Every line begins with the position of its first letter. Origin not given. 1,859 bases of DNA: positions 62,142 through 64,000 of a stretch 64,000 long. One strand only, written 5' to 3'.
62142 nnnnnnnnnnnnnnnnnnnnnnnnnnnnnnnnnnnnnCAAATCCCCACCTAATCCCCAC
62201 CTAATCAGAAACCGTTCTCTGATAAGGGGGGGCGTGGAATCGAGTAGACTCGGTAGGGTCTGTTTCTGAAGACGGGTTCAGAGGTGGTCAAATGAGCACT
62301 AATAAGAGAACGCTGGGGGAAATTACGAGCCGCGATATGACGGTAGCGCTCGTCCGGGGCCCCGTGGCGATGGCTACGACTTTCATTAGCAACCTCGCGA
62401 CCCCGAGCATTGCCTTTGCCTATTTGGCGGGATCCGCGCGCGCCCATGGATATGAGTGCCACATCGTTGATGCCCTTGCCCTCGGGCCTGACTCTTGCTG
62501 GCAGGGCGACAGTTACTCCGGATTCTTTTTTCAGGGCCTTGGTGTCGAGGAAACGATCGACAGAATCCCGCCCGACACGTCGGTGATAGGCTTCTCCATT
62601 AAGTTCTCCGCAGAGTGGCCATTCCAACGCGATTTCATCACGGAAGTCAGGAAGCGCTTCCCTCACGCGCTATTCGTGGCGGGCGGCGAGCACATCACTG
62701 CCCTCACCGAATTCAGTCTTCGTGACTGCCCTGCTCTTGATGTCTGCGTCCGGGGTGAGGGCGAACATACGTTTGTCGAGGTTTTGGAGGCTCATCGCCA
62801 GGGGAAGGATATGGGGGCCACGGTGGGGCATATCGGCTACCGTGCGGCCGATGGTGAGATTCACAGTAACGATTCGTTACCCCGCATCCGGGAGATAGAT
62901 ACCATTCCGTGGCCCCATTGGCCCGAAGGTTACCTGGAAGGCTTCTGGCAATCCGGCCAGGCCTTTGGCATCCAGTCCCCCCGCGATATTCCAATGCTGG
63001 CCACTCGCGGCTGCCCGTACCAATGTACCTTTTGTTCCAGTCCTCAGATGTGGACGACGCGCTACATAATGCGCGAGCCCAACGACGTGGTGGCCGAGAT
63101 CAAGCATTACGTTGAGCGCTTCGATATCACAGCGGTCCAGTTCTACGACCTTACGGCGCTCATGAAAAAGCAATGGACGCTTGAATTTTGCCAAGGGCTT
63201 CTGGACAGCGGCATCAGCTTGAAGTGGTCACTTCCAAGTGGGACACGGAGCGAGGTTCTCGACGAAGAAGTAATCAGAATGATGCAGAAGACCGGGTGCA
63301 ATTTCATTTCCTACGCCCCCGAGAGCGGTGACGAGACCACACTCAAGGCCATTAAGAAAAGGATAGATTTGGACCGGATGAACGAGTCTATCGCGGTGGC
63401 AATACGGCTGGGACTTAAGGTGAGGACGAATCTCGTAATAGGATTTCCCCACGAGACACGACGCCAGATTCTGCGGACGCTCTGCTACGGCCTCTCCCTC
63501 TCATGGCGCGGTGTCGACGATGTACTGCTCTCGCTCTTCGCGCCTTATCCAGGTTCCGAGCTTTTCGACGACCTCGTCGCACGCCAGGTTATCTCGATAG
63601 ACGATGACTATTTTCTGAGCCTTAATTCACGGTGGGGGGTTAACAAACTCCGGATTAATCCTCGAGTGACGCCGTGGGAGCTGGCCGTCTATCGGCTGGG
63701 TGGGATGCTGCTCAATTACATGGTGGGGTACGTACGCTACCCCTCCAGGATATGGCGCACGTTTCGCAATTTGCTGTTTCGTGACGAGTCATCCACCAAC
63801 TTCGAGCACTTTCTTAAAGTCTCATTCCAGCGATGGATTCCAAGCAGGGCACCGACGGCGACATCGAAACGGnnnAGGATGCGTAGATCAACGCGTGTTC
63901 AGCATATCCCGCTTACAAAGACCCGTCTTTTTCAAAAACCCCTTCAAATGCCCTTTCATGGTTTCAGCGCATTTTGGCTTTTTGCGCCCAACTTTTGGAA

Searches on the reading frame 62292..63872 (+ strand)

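Call 71: search_protein_families(library=pfam, proteins=[window:62292-63872:+], max_evalue=0.0001)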
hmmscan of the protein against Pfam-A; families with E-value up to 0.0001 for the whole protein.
window:62292-63872:+ (527 aa): 2 families
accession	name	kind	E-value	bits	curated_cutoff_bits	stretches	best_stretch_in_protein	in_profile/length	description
PF04055.27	Radical_SAM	-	1.6e-18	67.9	29.5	1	237-396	3-162/166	Radical SAM superfamily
PF02310.24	B12-binding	-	6.4e-14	52.3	32.1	1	37-164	12-120/121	B12 binding domain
